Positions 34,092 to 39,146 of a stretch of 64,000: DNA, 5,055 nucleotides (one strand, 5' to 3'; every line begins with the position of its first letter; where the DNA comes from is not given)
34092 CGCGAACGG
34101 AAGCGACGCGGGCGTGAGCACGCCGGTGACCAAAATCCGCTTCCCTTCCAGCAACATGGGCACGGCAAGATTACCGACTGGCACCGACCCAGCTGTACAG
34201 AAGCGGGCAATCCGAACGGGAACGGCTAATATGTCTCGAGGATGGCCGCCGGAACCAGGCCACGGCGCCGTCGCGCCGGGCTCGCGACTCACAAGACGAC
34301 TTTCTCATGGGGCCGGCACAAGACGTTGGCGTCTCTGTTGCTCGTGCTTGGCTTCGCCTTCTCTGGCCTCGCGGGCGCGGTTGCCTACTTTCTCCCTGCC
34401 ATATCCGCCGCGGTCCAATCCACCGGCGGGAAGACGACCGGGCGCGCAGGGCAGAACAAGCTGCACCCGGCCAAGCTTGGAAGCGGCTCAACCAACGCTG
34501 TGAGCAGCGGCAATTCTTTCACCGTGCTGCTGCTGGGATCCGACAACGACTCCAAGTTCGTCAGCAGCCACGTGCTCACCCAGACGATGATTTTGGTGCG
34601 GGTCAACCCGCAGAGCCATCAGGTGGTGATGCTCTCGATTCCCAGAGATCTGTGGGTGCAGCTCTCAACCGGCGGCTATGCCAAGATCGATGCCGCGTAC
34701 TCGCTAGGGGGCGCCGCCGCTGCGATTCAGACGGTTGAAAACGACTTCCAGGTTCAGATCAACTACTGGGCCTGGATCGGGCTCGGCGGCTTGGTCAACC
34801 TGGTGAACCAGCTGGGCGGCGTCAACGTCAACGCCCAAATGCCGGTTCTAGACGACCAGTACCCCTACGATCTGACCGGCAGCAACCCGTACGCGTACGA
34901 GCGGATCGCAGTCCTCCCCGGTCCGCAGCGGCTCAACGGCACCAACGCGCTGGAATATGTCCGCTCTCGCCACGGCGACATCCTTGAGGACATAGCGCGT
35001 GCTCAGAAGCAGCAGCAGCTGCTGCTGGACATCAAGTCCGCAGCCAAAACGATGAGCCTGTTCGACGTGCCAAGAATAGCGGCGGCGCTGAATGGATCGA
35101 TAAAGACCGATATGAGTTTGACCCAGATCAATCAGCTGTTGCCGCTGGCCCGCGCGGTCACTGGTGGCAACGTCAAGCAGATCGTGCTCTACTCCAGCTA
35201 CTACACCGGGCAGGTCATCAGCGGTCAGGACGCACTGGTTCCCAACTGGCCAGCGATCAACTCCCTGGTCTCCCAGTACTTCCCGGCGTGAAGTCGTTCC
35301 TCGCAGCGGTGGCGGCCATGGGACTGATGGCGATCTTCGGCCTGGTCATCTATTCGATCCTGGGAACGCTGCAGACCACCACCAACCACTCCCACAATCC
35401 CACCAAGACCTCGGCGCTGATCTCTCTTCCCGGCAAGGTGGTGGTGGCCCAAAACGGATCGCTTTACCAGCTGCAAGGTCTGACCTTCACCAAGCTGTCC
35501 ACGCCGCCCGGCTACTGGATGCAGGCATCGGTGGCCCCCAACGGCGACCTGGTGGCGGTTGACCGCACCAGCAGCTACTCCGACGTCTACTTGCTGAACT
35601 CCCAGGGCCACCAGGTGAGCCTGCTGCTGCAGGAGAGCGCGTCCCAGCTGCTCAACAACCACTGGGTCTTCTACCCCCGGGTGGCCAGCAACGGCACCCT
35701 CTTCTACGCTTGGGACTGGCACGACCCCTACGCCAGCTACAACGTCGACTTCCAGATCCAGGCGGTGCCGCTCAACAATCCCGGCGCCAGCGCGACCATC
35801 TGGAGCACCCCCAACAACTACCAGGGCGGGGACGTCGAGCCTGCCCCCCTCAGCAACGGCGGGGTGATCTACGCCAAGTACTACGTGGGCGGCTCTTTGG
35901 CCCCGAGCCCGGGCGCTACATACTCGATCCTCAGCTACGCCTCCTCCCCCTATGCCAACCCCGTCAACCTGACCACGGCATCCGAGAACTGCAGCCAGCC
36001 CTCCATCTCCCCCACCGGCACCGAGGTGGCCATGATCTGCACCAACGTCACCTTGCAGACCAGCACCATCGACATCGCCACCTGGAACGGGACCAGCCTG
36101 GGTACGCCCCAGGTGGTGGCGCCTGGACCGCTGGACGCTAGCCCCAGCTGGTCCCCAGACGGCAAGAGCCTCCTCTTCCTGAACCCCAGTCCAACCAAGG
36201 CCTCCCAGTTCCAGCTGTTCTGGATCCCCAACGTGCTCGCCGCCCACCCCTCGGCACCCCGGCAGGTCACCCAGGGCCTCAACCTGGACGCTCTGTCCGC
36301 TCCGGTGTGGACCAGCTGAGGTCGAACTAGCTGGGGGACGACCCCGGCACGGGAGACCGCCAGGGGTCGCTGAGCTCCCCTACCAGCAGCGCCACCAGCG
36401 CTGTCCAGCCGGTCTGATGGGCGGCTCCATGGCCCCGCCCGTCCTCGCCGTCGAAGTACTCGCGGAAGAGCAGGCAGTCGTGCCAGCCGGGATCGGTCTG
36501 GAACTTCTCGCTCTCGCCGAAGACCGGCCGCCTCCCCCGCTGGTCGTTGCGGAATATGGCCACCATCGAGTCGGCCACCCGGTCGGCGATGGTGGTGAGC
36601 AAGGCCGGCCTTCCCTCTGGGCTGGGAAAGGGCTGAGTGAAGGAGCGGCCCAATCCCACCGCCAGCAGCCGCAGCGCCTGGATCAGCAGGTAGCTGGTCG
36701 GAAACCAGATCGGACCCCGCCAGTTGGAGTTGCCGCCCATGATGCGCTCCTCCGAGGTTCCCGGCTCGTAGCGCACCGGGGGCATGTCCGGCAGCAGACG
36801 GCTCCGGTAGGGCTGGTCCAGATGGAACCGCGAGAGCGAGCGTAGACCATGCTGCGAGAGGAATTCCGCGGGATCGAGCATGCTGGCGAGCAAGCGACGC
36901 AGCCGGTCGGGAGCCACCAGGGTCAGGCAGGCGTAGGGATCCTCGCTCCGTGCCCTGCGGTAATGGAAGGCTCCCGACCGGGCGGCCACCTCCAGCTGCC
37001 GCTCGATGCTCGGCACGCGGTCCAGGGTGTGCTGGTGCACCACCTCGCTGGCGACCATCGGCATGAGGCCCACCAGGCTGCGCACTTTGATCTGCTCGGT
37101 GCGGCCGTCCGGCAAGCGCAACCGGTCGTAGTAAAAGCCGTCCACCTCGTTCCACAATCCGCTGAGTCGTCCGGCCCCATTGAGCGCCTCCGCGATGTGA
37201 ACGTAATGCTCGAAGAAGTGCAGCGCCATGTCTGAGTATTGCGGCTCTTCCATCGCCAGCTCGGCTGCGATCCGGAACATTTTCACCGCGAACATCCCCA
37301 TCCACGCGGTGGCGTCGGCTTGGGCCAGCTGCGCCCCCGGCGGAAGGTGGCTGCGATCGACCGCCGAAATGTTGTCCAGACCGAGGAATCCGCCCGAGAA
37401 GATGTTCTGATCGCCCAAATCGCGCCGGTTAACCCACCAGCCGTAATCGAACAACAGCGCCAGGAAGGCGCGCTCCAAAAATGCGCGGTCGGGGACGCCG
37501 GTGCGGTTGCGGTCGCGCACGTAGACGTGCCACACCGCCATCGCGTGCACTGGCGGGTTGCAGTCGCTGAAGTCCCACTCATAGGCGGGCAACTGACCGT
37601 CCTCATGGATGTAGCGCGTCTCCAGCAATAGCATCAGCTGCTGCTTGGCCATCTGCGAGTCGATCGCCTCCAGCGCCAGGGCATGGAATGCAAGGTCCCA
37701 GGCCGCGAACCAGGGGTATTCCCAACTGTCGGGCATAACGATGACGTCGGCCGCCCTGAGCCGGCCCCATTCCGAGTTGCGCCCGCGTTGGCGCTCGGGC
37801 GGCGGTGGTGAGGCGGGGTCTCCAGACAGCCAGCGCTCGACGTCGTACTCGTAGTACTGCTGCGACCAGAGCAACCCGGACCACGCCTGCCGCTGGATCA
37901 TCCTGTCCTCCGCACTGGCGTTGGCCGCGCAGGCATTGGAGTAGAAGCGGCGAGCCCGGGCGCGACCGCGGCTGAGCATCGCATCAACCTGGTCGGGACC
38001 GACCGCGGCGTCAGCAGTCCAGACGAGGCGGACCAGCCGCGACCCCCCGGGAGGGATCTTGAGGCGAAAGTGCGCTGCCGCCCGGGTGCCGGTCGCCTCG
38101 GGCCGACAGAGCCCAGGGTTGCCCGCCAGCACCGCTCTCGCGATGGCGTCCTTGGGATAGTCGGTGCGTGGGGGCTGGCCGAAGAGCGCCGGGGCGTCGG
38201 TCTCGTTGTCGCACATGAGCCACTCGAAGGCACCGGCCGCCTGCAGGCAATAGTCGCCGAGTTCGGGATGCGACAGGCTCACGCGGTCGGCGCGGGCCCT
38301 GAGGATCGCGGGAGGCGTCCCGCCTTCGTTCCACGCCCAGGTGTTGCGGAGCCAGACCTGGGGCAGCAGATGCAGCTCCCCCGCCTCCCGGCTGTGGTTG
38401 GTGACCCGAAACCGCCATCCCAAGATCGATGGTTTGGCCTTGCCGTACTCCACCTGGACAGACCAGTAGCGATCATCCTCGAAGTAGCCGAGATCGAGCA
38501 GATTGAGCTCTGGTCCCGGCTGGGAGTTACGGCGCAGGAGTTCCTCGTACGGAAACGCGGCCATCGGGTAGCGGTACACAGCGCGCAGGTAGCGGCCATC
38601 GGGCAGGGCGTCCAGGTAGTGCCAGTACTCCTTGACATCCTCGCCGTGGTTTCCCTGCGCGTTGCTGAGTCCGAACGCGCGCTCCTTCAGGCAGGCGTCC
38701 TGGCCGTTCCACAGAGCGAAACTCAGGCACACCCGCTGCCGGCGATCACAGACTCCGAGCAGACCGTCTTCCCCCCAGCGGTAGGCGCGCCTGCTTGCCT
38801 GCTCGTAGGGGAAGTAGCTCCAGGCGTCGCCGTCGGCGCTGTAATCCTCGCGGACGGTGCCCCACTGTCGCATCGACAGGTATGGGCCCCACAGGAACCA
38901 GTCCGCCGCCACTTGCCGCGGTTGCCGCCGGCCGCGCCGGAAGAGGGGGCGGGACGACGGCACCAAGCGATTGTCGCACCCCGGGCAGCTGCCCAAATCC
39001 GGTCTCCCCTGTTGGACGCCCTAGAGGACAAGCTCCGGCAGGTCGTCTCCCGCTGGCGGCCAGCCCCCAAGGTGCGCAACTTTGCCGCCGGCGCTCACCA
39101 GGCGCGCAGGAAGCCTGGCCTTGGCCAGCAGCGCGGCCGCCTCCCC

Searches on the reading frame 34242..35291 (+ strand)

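Call 84: search_protein_families(library=pfam, proteins=[window:34242-35291:+], max_evalue=0.0001)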
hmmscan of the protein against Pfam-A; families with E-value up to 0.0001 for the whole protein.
window:34242-35291:+ (349 aa): 1 family
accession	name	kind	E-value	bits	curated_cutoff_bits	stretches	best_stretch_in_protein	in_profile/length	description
PF03816.19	LytR_cpsA_psr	-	1.5e-36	126.2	24.6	1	113-267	2-147/150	LytR_cpsA_psr family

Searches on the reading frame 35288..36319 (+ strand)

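Call 84: search_protein_families(library=pfam, proteins=[window:35288-36319:+], max_evalue=0.0001)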
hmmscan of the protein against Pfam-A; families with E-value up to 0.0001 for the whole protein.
window:35288-36319:+ (343 aa): 1 family
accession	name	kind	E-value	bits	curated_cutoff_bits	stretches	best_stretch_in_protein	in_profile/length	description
PF07676.18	PD40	-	2.3e-05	24.7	20.9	0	282-297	10-25/38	WD40-like Beta Propeller Repeat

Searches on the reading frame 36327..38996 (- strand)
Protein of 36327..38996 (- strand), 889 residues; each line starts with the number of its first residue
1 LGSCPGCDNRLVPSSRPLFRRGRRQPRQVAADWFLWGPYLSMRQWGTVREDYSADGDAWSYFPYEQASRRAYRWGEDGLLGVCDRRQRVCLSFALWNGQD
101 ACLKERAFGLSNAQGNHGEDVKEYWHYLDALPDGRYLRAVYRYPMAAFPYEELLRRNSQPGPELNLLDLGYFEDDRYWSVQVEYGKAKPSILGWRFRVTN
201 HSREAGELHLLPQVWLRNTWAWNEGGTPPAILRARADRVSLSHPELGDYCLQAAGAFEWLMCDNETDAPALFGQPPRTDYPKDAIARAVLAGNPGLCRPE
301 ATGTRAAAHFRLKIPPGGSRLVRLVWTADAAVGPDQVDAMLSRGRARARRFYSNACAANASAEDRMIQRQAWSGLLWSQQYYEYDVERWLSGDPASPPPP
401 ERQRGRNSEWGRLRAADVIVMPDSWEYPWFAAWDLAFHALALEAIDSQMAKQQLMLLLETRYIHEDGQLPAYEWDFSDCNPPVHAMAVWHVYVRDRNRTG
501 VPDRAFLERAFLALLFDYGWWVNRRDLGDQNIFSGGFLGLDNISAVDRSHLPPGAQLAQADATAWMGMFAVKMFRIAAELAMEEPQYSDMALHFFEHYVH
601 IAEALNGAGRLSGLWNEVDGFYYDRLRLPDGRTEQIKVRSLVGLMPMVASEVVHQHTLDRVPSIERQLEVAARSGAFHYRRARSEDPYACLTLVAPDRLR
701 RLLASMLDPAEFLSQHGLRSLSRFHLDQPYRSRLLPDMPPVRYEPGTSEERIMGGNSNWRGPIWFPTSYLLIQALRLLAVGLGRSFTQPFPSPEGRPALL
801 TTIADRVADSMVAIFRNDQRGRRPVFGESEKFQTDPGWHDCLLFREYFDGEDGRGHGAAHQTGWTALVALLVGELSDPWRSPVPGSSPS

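Call 84: search_protein_families(library=pfam, proteins=[window:36327-38996:-], max_evalue=0.0001)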
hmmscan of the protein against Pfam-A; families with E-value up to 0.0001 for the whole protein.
window:36327-38996:- (889 aa): 2 families
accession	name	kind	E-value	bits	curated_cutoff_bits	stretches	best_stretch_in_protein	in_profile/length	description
PF22422.2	MGH1-like_GH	-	3.4e-23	83.2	27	2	427-653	1-253/356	Mannosylglycerate hydrolase MGH1-like glycoside hydrolase domain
PF03200.22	Glyco_hydro_63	-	2.9e-08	33.4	22.4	0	556-777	248-425/492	Glycosyl hydrolase family 63 C-terminal domain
